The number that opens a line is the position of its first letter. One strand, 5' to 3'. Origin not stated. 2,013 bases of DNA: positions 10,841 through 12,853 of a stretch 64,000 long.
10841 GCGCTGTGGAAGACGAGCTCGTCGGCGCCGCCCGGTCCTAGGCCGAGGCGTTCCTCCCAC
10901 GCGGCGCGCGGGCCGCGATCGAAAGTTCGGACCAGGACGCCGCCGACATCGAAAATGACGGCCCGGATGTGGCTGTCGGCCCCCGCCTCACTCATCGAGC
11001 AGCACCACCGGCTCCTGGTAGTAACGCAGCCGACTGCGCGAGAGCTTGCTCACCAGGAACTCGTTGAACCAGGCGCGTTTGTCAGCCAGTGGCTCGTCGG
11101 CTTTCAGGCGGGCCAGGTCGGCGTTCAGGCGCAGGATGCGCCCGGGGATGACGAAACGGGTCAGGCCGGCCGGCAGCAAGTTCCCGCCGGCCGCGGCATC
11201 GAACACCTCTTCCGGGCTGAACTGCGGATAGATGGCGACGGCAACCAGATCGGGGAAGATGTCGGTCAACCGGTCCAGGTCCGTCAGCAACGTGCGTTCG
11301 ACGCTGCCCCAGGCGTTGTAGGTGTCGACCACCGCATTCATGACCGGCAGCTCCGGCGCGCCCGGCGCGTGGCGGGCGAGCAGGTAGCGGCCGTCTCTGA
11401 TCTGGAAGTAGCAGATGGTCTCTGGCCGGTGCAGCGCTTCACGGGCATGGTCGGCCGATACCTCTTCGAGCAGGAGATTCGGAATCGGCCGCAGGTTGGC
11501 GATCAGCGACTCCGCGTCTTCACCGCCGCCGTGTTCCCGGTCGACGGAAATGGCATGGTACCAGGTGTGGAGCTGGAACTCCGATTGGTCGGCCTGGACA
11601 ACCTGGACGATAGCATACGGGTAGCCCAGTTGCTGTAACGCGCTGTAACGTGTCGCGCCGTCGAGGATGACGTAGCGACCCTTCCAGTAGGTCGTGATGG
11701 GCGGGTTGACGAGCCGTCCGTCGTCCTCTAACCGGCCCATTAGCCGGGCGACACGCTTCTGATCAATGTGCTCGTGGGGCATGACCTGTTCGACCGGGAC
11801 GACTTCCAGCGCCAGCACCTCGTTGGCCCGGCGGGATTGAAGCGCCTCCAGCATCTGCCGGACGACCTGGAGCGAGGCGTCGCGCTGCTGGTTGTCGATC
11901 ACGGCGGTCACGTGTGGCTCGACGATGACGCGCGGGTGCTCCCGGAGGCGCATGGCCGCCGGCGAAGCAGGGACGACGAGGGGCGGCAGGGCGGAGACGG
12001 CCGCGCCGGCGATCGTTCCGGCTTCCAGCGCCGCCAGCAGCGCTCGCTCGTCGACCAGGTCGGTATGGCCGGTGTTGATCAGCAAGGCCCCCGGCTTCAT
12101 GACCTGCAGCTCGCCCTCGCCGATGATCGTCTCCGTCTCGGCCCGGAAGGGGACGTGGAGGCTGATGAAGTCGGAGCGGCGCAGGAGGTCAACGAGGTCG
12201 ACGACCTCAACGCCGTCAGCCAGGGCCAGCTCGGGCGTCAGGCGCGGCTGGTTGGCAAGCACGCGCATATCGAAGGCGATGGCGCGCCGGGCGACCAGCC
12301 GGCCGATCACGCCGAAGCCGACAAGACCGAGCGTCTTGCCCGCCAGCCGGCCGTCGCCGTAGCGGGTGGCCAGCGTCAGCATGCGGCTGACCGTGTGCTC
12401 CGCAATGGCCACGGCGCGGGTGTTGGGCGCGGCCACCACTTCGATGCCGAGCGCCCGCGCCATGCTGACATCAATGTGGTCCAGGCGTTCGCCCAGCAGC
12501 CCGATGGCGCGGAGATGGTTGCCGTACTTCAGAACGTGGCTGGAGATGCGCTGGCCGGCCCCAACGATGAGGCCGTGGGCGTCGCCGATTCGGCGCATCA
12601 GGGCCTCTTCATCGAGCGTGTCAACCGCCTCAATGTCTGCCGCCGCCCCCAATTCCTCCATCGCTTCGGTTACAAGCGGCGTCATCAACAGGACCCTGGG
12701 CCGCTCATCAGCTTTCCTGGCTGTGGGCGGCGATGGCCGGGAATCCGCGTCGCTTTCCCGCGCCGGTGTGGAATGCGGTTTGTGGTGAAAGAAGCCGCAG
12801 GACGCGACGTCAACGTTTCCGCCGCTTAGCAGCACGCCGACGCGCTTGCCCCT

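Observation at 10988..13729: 913-aa fusion of a Ser/Thr-dehydratase-like PLP enzyme, a SerA-like dehydrogenase and a ParB/Srx (SerK/SbnI-like) domain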

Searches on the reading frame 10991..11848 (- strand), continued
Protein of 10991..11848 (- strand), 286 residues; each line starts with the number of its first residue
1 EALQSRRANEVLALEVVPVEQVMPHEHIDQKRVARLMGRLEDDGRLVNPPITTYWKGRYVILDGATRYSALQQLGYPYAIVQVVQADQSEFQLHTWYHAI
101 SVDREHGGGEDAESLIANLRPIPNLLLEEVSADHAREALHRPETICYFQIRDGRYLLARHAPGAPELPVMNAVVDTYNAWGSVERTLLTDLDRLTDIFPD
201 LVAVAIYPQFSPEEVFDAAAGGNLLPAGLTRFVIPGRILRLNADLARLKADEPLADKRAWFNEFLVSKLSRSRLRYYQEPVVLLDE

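Call 68: search_protein_families(library=pfam, proteins=[L090:1-582:+, L090:2528-3163:+, L091:9827-10804:+, L091:10901-12457:-, L085:7868-8704:+], max_evalue=0.001)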
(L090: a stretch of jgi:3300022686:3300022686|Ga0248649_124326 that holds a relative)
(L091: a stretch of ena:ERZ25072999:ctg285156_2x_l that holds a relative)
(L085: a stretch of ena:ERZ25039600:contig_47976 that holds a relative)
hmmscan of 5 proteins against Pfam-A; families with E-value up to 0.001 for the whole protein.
L090:1-582:+ (193 aa): 1 family
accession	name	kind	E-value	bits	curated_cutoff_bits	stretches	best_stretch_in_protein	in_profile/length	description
PF00266.25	Aminotran_5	-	1.2e-05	24.9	21.5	1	3-157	180-338/371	Aminotransferase class-V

L090:2528-3163:+ (212 aa): 1 family
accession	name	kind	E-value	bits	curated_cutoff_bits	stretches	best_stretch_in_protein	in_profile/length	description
PF02746.21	MR_MLE_N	-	2.1e-18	67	22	1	19-111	29-117/117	Mandelate racemase / muconate lactonizing enzyme, N-terminal domain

L091:9827-10804:+ (325 aa): 6 families
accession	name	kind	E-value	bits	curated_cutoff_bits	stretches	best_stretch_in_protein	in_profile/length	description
PF12697.13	Abhydrolase_6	-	4.2e-08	34.5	26.3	1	32-153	2-120/217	Alpha/beta hydrolase family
PF24096.1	DUF7379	-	3.3e-06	27.6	33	1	92-135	71-120/191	Domain of unknown function (DUF7379)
PF00561.26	Abhydrolase_1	-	3.8e-05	23.9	25.8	1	30-127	2-106/245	alpha/beta hydrolase fold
PF12146.15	Hydrolase_4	-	5.5e-05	23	27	0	26-59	2-35/239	Serine aminopeptidase, S33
PF05057.20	DUF676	-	0.00011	22.2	20.3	1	30-107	7-94/217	Putative serine esterase (DUF676)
PF12695.13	Abhydrolase_5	-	0.00079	19.7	27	0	34-124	5-88/164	Alpha/beta hydrolase family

L091:10901-12457:- (518 aa): 0 families

L085:7868-8704:+ (278 aa): 2 families
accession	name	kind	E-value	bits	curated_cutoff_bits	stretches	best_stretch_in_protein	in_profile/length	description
PF01927.22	Mut7-C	-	1.6e-46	158.5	23.3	1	125-267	2-145/146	Mut7-C RNAse domain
PF14451.12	Ub-Mut7C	-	4e-21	75.2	23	1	29-106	1-78/81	Mut7-C ubiquitin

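Call 69: fold_search(model_id=the predicted structure, library=pdb)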
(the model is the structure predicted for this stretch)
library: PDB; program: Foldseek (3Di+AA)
matches with E <= 10: 966; with E <= 0.001: 17
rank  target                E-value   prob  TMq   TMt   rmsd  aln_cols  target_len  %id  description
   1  5uje                  4.2e-18  1.00  0.68  0.78   3.6       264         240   25  SbnI with C-terminal truncation from Staphylococcus aureus (released 2018-01-24)
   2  5ujd_A                1.3e-17  1.00  0.68  0.74   4.8       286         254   21  SbnI from Staphylococcus pseudintermedius (released 2018-01-24)
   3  6nr6_A                6.3e-17  1.00  0.69  0.75   5.0       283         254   23  Crystal Structure of Staphylococcus pseudintermedius SbnI in complex with ADP (released 2019-06-19)
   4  5x0b                  9.1e-16  1.00  0.69  0.79   3.1       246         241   20  Free serine kinase in complex with AMP (released 2017-04-12)
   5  1vk1                  2.2e-15  1.00  0.65  0.77   3.5       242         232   18  Conserved hypothetical protein from Pyrococcus furiosus Pfu-392566-001 (released 2004-08-10)
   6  5x0k                  2.2e-15  1.00  0.69  0.79   3.4       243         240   20  Free serine kinase (E30Q mutant) in complex with AMP (released 2017-04-12)
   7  5x0g                  4.6e-15  1.00  0.67  0.76   3.7       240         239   21  Free serine kinase (E30A mutant) in complex with ADP (released 2017-04-12)
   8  5x0j                  7.1e-15  1.00  0.64  0.72   4.0       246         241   18  Free serine kinase (E30Q mutant) in complex with phosphoserine and AMP (released 2017-04-12)
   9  5x0e                  1.2e-14  1.00  0.63  0.71   3.8       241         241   19  Free serine kinase (E30A mutant) in complex with phosphoserine and AMP (released 2017-04-12)
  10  7nfu_B                5.7e-05  1.00  0.24  0.31  12.1       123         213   18  Crystal structure of C-terminally truncated Geobacillus thermoleovorans nucleoid occlusion protein Noc (released 2021-02-17)
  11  6ky4                  1.7e-04  1.00  0.24  0.67   2.4        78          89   26  Crystal structure of Sulfiredoxin from Arabidopsis thaliana (released 2019-10-16)
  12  7nfu_A                2.4e-04  1.00  0.24  0.30   1.9        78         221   20  Crystal structure of C-terminally truncated Geobacillus thermoleovorans nucleoid occlusion protein Noc (released 2021-02-17)
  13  7ol9_B                3.9e-04  1.00  0.24  0.32   2.3        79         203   16  Crystal structure of C-terminally truncated Bacillus subtilis nucleoid occlusion protein (Noc) complexed to the Noc-bi (released 2022-03-09)
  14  3hy2_X                5.6e-04  1.00  0.22  0.53   4.0        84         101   20  Crystal Structure of Sulfiredoxin in Complex with Peroxiredoxin I and ATP:Mg2+ (released 2009-10-06)
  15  7lj1_d                8.1e-04  1.00  0.23  0.52   3.6        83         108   20  Human Prx1-Srx Decameric Complex (released 2021-07-14)
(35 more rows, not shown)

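Call 70: search_protein_families(library=ncbifam, proteins=[L090:1-582:+, L089:1-201:+, L090:601-2361:+], max_evalue=0.01)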
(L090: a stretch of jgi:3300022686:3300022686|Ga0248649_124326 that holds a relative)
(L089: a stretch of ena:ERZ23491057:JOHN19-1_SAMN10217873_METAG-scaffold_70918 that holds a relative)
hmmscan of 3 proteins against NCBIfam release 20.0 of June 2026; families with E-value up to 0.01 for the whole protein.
L090:1-582:+ (193 aa): 6 families
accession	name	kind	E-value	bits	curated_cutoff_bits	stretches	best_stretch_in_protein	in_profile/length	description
NF045640.1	AspGlyoxATaseBhcA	equivalog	8.2e-29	100.7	650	1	1-180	173-354/395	L-aspartate--glyoxylate aminotransferase BhcA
NF046070.1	PyrdoxPyrvTramin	equivalog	6.6e-24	84.4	600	1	1-178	169-351/369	pyridoxamine--pyruvate transaminase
TIGR03301.1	PhnW-AepZ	equivalog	1.5e-17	64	360.8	1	1-188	164-353/355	2-aminoethylphosphonate aminotransferase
TIGR01366.1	serC_3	equivalog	3e-10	39.8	401.65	1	7-182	168-350/361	phosphoserine transaminase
NF010006.0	PRK13479.1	equivalog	3.4e-10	39.6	296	1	1-187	170-358/369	2-aminoethylphosphonate--pyruvate transaminase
TIGR02326.1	transamin_PhnW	equivalog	1.1e-09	37.9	400.8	1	1-190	168-360/363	2-aminoethylphosphonate--pyruvate transaminase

L089:1-201:+ (66 aa): 0 families

L090:601-2361:+ (586 aa): 33 families (the best 25 are shown)
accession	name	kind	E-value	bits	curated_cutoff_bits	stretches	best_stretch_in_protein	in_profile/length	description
TIGR01327.1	PGDH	equivalog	5.8e-112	375.1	454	1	11-313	1-304/525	phosphoglycerate dehydrogenase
NF008759.0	PRK11790.1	equivalog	4.1e-71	239.8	404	1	6-321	8-328/410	phosphoglycerate dehydrogenase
NF009714.1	PRK13243.1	equivalog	3.1e-66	224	455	1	11-307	4-310/332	glyoxylate reductase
NF005069.0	PRK06487.1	equivalog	4.7e-60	203.3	448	1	43-301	41-302/320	2-hydroxyacid dehydrogenase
NF005387.0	PRK06932.1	equivalog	6.6e-51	173.1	492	1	54-295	47-295/314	2-hydroxyacid dehydrogenase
NF011938.0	PRK15409.1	equivalog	3.8e-50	170.7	492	1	42-308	37-307/324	glyoxylate/hydroxypyruvate reductase GhrB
NF006263.0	PRK08410.1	equivalog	7e-49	166.9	389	1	40-306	32-303/311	D-2-hydroxyacid dehydrogenase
NF041369.1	Dhydh_Halo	equivalog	9e-49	166.3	400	1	70-310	53-295/305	D-2-hydroxyacid dehydrogenase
NF005750.0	PRK07574.1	equivalog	4.2e-45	154.4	329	1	63-301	105-348/386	NAD-dependent formate dehydrogenase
NF001309.0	PRK00257.1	equivalog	2e-42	145.5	434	1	44-313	31-281/379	4-phosphoerythronate dehydrogenase PdxB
NF005027.0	PRK06436.1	equivalog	4.6e-39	134.3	261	1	73-300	50-269/303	2-hydroxyacid dehydrogenase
NF000492.1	vanH_gen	exception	8.1e-38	130.2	540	1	72-268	66-255/312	D-lactate dehydrogenase VanH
NF000004.1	vanH-D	exception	6.9e-31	107.5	550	1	74-269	74-262/323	D-lactate dehydrogenase VanH-D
NF000371.1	vanH_Agroup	exception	1.4e-30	106.6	700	1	74-299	73-305/322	VanH-A/VanH-Pt family D-lactate dehydrogenase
NF006374.0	PRK08605.1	subfamily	2.5e-29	102.4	356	1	30-315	25-327/332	D-lactate dehydrogenase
NF053625.1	SerKinSerKArch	equivalog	1e-12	47.7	380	1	323-548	18-243/244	ADP-dependent L-serine kinase SerK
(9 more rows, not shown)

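Call 80: find_related_loci(query=A3, collection=metagenome_contigs, flank=8000)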
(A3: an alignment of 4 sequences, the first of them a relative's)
Query A3 (586 aa) in metagenome_contigs; peptide patterns used: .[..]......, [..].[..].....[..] (x = any residue, [..] = any of these).
600 stretches matched a pattern (row limit reached: there are more); 591 encode a relative of the query (tblastn E <= 1e-3); the best 80 are kept; 80 distinct loci.
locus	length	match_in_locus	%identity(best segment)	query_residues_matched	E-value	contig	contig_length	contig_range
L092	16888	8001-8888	53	11-307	3e-92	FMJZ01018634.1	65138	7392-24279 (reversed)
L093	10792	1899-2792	52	9-307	1e-90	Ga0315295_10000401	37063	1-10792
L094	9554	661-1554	51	9-307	9e-91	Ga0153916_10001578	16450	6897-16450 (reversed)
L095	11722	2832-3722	53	11-307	7e-87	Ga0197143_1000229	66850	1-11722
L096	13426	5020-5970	47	11-327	1e-85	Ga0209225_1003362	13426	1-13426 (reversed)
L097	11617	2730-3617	52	11-307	5e-85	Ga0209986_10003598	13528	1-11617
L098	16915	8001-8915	50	4-307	3e-84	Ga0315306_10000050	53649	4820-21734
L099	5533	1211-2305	41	11-361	5e-84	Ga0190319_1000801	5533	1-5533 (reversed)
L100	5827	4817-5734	50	2-306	2e-83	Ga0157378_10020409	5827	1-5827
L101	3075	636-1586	46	11-327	6e-85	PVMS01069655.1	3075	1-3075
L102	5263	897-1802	48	7-309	9e-83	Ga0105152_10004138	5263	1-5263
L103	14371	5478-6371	47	11-306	9e-81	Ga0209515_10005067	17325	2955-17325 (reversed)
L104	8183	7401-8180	55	9-269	4e-81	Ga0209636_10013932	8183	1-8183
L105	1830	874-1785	47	9-311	2e-84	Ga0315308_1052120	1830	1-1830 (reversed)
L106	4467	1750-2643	48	9-307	2e-80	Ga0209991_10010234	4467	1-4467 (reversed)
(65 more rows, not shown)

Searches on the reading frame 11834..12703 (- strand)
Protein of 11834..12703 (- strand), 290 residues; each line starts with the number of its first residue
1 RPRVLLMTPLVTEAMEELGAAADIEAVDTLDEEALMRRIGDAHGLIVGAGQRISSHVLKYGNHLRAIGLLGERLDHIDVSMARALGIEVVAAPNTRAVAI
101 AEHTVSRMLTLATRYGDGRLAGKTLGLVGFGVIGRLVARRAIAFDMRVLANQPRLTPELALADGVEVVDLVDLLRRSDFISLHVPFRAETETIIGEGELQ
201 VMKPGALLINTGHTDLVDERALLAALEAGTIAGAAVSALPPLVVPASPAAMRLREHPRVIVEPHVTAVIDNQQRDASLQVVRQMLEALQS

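Call 11: search_solved_structures(query=window:11834-12703:-, max_evalue=1e-10, show_alignments=4)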
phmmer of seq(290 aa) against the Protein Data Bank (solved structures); distinct sequences matched with E-value up to 1e-10: 133 (the best 60 are shown).
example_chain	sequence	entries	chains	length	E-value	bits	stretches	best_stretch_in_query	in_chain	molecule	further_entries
1wwk_A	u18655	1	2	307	5.7e-35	124.2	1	2-288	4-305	phosphoglycerate dehydrogenase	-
3ddn_A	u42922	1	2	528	1.2e-32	116.6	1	2-282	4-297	D-3-phosphoglycerate dehydrogenase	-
1ygy_A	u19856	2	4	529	1.2e-32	116.6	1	2-282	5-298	D-3-phosphoglycerate dehydrogenase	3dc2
6plf_A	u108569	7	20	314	1.9e-31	112.7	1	27-283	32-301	D-3-phosphoglycerate dehydrogenase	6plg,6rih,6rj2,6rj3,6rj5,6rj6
7dkm_A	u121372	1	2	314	1.9e-31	112.6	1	27-282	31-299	D-3-phosphoglycerate dehydrogenase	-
7ewh_A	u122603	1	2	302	2e-31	112.6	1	27-280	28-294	D-3-phosphoglycerate dehydrogenase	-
6cwa_A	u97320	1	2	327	2.2e-31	112.4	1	27-283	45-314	D-3-phosphoglycerate dehydrogenase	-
5n6c_A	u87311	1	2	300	2.3e-31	112.4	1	27-275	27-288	D-3-phosphoglycerate dehydrogenase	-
7cvp_A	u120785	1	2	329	2.3e-31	112.4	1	27-283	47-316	D-3-phosphoglycerate dehydrogenase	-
2g76_A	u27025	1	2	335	2.5e-31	112.3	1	27-283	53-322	D-3-phosphoglycerate dehydrogenase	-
9jcm_A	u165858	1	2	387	3.1e-31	112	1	2-288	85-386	D-3-phosphoglycerate dehydrogenase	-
9jnr_A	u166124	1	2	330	1.6e-30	109.6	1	1-289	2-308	McyI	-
9jcn_A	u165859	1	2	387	1.9e-30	109.4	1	2-288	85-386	D-3-phosphoglycerate dehydrogenase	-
5aov_A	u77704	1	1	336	2.4e-29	105.8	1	119-281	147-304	GLYOXYLATE REDUCTASE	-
9jnq_A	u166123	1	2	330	3.7e-29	105.1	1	3-289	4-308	McyI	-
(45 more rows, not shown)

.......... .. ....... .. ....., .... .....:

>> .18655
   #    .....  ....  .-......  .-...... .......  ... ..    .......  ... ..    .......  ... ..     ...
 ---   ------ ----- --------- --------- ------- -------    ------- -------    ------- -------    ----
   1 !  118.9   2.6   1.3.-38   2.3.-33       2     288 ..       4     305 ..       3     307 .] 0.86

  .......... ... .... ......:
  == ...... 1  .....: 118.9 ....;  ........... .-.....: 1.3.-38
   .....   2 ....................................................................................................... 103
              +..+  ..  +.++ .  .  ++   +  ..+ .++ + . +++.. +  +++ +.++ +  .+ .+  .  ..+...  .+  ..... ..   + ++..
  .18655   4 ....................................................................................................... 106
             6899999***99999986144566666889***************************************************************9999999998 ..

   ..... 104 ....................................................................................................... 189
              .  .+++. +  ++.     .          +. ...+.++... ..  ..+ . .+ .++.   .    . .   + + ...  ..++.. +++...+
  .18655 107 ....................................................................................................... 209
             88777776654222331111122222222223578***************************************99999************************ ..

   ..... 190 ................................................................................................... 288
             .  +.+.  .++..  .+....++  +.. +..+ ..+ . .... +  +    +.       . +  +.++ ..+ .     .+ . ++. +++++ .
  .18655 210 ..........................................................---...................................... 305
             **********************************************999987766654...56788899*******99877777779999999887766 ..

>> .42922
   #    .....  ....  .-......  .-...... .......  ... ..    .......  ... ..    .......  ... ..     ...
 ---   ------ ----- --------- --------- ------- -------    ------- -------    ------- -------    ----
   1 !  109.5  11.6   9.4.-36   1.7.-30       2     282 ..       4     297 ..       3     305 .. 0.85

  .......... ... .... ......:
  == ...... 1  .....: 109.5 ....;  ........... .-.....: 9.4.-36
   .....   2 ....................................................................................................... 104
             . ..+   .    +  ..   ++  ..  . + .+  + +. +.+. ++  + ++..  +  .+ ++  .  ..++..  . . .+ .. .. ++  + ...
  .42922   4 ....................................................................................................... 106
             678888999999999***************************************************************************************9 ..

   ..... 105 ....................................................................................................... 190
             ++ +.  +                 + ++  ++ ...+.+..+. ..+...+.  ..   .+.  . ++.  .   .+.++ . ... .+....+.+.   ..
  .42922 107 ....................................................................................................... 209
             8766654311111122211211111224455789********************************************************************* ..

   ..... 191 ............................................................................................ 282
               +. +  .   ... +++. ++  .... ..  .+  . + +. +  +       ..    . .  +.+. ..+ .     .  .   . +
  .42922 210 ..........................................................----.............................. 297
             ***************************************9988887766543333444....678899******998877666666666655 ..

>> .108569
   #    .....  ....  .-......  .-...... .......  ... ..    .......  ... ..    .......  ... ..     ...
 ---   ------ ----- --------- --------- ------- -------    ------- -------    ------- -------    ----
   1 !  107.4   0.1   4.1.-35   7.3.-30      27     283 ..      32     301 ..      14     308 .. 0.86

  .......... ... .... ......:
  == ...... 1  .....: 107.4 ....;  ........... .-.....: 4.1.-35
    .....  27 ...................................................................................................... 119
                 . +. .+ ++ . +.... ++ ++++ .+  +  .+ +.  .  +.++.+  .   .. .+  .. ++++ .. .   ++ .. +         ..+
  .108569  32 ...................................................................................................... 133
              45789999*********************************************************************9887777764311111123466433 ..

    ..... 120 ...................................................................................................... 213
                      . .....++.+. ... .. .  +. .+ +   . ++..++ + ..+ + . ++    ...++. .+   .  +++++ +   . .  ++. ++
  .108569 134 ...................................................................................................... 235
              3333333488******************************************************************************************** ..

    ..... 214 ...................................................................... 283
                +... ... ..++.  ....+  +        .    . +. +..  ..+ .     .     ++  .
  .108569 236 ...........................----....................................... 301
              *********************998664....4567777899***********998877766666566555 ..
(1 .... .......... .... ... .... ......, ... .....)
